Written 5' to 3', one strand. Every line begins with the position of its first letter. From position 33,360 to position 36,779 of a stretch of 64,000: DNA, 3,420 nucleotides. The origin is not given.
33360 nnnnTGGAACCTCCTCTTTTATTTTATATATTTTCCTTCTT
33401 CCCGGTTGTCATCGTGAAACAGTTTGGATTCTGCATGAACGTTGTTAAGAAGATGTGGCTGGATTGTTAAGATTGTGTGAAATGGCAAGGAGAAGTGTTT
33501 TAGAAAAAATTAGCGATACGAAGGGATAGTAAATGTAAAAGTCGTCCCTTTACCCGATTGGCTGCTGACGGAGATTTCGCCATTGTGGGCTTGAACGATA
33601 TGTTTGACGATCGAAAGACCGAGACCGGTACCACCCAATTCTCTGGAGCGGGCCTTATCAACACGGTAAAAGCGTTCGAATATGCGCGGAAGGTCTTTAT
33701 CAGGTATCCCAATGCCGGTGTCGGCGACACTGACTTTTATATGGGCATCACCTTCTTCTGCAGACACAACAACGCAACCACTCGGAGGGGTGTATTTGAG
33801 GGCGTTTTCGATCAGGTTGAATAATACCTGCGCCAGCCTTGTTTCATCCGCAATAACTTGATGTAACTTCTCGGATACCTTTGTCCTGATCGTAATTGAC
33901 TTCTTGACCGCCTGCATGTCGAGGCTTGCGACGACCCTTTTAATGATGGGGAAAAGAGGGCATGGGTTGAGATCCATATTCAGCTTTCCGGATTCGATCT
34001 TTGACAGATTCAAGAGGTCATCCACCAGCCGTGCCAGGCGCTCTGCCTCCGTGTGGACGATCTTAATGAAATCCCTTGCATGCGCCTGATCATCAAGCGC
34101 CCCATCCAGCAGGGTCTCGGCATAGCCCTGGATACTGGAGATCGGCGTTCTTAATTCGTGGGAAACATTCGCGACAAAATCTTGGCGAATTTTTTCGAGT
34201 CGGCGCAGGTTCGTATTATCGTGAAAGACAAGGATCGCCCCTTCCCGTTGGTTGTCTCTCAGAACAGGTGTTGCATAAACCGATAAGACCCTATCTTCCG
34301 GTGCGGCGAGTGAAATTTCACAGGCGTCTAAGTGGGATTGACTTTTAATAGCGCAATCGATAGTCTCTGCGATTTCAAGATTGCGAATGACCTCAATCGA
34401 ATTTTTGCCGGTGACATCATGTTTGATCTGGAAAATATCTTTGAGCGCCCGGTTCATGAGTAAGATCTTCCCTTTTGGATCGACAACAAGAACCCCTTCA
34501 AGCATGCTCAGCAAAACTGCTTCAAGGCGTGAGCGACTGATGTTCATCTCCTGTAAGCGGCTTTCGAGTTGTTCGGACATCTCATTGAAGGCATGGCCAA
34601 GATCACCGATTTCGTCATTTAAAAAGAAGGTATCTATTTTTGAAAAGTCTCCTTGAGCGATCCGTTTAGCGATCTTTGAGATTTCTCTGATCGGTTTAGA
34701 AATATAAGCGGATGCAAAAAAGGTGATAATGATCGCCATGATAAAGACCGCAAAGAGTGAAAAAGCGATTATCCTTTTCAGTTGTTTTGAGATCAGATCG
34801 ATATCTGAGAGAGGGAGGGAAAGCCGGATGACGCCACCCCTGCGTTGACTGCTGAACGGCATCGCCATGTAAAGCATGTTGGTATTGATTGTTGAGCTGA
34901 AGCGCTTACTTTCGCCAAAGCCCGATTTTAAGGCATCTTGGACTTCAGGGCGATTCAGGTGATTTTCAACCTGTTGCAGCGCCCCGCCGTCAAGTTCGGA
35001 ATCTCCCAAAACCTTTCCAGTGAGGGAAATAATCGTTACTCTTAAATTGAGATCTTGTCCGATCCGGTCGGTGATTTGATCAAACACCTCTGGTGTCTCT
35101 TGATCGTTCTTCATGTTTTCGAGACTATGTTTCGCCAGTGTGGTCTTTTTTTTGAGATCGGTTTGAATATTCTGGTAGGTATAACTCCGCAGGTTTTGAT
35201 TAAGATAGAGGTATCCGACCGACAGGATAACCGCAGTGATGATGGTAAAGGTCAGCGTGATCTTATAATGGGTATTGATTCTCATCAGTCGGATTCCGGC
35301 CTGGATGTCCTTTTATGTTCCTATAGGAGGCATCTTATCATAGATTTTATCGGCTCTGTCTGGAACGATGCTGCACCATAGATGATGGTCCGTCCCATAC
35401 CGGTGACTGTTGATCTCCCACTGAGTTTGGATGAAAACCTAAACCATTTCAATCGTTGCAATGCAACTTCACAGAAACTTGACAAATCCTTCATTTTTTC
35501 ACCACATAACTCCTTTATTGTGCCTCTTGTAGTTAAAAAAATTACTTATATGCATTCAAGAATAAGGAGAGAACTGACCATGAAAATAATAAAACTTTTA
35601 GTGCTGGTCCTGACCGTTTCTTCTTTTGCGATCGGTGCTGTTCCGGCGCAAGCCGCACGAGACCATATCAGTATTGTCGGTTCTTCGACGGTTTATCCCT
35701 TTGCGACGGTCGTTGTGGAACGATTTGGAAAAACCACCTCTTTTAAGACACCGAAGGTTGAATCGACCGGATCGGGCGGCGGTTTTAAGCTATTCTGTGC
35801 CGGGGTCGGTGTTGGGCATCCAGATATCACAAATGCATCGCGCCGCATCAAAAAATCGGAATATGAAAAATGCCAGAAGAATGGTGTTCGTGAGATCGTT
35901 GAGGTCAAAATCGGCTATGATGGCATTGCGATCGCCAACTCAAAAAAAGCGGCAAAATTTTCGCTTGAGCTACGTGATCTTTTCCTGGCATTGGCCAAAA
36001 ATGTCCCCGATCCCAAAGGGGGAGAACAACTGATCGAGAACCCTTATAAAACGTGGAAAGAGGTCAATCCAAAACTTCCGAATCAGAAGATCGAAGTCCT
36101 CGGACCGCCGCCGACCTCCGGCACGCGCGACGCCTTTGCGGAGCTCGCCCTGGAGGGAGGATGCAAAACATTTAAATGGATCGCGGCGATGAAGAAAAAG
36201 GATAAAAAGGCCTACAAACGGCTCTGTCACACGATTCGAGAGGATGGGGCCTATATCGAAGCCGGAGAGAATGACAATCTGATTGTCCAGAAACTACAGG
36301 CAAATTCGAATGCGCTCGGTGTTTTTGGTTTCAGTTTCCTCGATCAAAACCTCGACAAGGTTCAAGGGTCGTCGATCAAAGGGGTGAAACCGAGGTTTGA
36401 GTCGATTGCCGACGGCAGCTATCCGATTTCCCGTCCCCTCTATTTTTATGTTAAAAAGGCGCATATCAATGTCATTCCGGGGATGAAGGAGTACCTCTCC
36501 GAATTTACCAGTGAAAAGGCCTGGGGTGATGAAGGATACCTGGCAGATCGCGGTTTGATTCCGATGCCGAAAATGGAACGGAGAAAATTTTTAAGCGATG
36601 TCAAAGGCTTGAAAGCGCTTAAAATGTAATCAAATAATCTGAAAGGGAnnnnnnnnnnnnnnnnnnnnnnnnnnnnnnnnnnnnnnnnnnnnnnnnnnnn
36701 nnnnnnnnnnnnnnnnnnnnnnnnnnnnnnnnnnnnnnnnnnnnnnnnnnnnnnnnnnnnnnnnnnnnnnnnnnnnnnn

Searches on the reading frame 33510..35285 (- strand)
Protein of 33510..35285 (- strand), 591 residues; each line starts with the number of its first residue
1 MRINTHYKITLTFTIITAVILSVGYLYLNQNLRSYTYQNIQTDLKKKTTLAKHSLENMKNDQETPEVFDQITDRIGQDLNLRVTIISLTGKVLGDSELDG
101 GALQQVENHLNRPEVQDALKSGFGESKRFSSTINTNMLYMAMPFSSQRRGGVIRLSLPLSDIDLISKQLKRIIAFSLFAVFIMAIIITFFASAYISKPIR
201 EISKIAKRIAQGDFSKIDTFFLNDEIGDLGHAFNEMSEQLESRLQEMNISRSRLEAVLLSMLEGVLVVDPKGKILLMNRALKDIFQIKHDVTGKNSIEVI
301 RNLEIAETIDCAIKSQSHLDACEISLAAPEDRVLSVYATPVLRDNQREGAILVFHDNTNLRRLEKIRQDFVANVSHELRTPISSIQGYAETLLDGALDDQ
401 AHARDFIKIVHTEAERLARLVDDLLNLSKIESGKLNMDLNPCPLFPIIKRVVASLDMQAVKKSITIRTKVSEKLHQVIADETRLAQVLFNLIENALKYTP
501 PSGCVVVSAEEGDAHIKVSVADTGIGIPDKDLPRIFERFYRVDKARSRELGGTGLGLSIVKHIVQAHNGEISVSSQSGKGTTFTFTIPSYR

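Call 7: search_protein_families(library=pfam, proteins=[window:33510-35285:-], max_evalue=0.01)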
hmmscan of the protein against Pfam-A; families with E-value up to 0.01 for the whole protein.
window:33510-35285:- (591 aa): 10 families
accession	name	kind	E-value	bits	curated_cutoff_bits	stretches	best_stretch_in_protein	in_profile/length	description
PF02518.31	HATPase_c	-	4.7e-36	124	26.4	1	480-589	2-109/111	Histidine kinase-, DNA gyrase B-, and HSP90-like ATPase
PF00512.31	HisKA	-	2.1e-22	79.4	26.9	1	367-433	2-66/66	His Kinase A (phospho-acceptor) domain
PF00672.30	HAMP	-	2.2e-13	50.7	25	1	192-241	3-52/53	HAMP domain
PF16736.11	sCache_like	-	4.7e-08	33.8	27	1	37-158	4-117/117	Single Cache-like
PF00989.32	PAS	-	8.5e-07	29.4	22.6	1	253-356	2-112/113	PAS fold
PF08448.16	PAS_4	-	2.6e-06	28.1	23.1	1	263-362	6-110/110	PAS fold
PF13188.13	PAS_8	-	6.2e-05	23.2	21.8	1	253-302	2-49/65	PAS domain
PF13581.12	HATPase_c_2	-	0.0013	19.2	27.4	1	488-586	40-126/127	Histidine kinase-like ATPase domain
PF13426.13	PAS_9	-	0.0046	17.7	27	0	263-358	2-102/103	PAS domain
PF13589.12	HATPase_c_3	-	0.0061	17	25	0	484-559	3-79/137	Histidine kinase-, DNA gyrase B-, and HSP90-like ATPase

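Call 8: search_protein_families(library=ncbifam, proteins=[window:33510-35285:-], max_evalue=0.01)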
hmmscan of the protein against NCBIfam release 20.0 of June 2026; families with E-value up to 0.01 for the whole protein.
window:33510-35285:- (591 aa): 100 families (the best 25 are shown)
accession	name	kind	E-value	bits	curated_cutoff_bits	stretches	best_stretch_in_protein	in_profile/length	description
NF046044.1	PnpS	equivalog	5.9e-135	450.2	400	1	198-588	1-390/390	two-component system histidine kinase PnpS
NF033092.0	HK_WalK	equivalog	8e-133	444.1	725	1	6-588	6-593/594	cell wall metabolism sensor histidine kinase WalK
TIGR02966.1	phoR_proteo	equivalog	3.7e-98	328.6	334.2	1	252-587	6-333/333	phosphate regulon sensor histidine kinase PhoR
NF045911.1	TCSHisKinNblS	equivalog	7.9e-80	268.9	1000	1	147-588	156-619/621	two-component system sensor histidine kinase NblS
NF053855.1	HisKinPhoRBctds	equivalog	6.7e-79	265.8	500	1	9-587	7-581/583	two-component system sensor histidine kinase PhoR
NF033093.1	HK_VicK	exception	1.6e-75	254.4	680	1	172-588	14-434/448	cell wall metabolism sensor histidine kinase VicK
NF008468.0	PRK11360.1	equivalog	2.5e-68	230.9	646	1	150-589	175-608/616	two-component system sensor histidine kinase AtoS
NF040691.1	MtrAB_MtrB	equivalog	4.6e-67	227.2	450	2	358-589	262-492/507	MtrAB system histidine kinase MtrB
NF041735.1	hist_kin_RppB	equivalog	6.9e-67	226.1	400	1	367-588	216-438/438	two-component system sensor histidine kinase RppB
TIGR01386.1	cztS_silS_copS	subfamily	3.6e-66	224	292.55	2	357-588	228-457/457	heavy metal sensor histidine kinase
NF008312.0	PRK11100.1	equivalog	1.7e-64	218.4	356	2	368-589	257-474/477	two-component system sensor histidine kinase CreC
NF047874.1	MASE3_PAS_HK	subfamily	1.8e-64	218.7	560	1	176-589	209-625/655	MASE3 domain-containing sensor histidine kinase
NF041210.1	his_kin_PieS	equivalog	2.1e-60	205.1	850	2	357-590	240-471/474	two component system sensor histidine kinase PieS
NF012163.2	BaeS_SmeS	equivalog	5e-60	203.7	500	2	359-575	232-444/457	sensor histidine kinase efflux regulator BaeS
NF008235.0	PRK11006.1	equivalog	5.4e-60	203.4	390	1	245-589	91-423/431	phosphate regulon sensor histidine kinase PhoR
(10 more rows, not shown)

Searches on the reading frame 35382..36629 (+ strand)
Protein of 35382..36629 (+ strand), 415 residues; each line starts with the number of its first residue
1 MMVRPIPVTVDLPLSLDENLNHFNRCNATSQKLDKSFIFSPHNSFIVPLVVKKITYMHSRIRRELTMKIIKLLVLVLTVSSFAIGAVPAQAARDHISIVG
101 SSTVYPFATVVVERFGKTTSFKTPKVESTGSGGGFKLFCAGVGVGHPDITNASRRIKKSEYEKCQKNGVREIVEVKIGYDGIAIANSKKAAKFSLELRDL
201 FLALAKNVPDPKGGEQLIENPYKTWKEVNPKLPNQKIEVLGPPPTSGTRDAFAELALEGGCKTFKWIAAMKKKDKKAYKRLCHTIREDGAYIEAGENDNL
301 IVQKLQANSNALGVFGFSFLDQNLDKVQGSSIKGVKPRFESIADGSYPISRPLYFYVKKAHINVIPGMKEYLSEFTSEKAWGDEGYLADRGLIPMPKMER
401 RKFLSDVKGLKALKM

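Call 7: search_protein_families(library=pfam, proteins=[window:35382-36629:+], max_evalue=0.01)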
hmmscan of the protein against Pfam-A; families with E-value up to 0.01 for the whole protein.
window:35382-36629:+ (415 aa): 1 family
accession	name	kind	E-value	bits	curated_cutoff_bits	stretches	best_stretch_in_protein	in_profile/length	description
PF12849.12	PBP_like_2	-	1.6e-49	169.5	27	1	88-378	4-266/267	PBP superfamily domain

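Call 8: search_protein_families(library=ncbifam, proteins=[window:35382-36629:+], max_evalue=0.01)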
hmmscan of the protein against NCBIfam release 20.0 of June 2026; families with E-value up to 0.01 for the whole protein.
window:35382-36629:+ (415 aa): 1 family
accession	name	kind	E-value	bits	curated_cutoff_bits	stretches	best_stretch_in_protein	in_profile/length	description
TIGR02136.1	ptsS_2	subfamily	2.4e-48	164.9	206.6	1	70-379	9-281/295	phosphate ABC transporter substrate-binding protein PstS family protein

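Call 73: search_protein_families(library=ncbifam, proteins=[window:35580-36629:+], max_evalue=0.001)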
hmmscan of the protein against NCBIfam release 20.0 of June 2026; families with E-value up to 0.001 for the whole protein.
window:35580-36629:+ (349 aa): 1 family
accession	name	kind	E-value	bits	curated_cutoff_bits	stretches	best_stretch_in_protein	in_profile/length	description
TIGR02136.1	ptsS_2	subfamily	2.4e-48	164.8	206.6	1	8-313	13-281/295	phosphate ABC transporter substrate-binding protein PstS family protein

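Call 86: find_homologous_proteins(query=window:35580-36629:+, max_evalue=1e-30)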
Query window:35580-36629:+ (349 aa): 8000 proteins with E <= 1e-30 among 8000 candidates; the best 120 are listed.
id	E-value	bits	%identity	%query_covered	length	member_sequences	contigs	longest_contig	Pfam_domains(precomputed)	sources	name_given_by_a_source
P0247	2.1e-230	782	100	100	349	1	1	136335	PF12849.13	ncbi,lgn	-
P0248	6.3e-207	704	91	93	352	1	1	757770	PF12849.13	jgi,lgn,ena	-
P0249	1.7e-205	700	89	100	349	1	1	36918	PF12849.13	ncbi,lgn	-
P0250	6.8e-196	668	84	100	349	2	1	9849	PF12849.13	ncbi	-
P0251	3.0e-185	633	83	93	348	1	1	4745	PF12849.13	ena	-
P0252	9.1e-184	628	80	99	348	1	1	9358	PF12849.13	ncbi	ncbi:PstS family phosphate ABC transporter substrate-binding protein [Kaarinaea lacus]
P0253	1.1e-183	628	81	95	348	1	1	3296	PF12849.13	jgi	jgi:phosphate transport system substrate-binding protein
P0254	1.3e-183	628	79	99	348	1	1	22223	PF12849.13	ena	-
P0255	1.7e-183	627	78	99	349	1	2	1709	PF12849.13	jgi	jgi:phosphate transport system substrate-binding protein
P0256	5.0e-183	626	82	95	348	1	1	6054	PF12849.13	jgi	jgi:phosphate transport system substrate-binding protein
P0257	5.1e-183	626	82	94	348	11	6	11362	PF12849.13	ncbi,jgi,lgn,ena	ncbi:MAG: PstS family phosphate ABC transporter substrate-binding protein [Gammaproteobacteria bacte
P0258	7.6e-183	625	78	99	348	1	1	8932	PF12849.13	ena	-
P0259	1.1e-182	625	78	99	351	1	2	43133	PF12849.13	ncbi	-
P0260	2.3e-182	624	79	99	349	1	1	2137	PF12849.13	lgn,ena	-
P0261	3.3e-182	623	78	99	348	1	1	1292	PF12849.13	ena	-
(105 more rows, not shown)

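Call 88: find_encoding_contigs(protein=P0249, flank=10000, max_places=2)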
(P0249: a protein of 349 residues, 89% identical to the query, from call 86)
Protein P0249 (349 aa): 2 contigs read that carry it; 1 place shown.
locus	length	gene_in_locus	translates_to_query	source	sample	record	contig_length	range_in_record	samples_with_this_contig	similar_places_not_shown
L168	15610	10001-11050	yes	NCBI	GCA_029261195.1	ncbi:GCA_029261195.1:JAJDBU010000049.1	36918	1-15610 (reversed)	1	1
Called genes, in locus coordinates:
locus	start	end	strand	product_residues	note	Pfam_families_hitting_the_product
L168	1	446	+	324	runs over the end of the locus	PF00005:ABC_tran, PF13304:AAA_21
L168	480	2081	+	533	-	PF02446:Glyco_hydro_77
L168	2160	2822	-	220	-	PF01895:PhoU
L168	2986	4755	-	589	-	PF13589:HATPase_c_3 (faint), PF16736:sCache_like (weak), PF00672:HAMP, PF00989:PAS (weak), PF08448:PAS_4 (weak), PF00512:HisKA, PF02518:HATPase_c, PF14501:HATPase_c_5 (weak)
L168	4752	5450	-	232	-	PF00072:Response_reg, PF23198:PDE8A_N (weak), PF00486:Trans_reg_C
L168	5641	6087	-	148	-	PF06146:PsiE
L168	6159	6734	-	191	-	-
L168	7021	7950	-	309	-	PF00483:NTP_transferase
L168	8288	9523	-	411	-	PF07396:Porin_O_P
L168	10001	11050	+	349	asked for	PF12849:PBP_like_2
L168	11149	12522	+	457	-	PF12501:DUF3708, PF00528:BPD_transp_1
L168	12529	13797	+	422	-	PF11812:DUF3333, PF00528:BPD_transp_1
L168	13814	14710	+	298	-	PF00005:ABC_tran, PF02463:SMC_N (faint), PF13304:AAA_21 (faint)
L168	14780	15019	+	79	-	-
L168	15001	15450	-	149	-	-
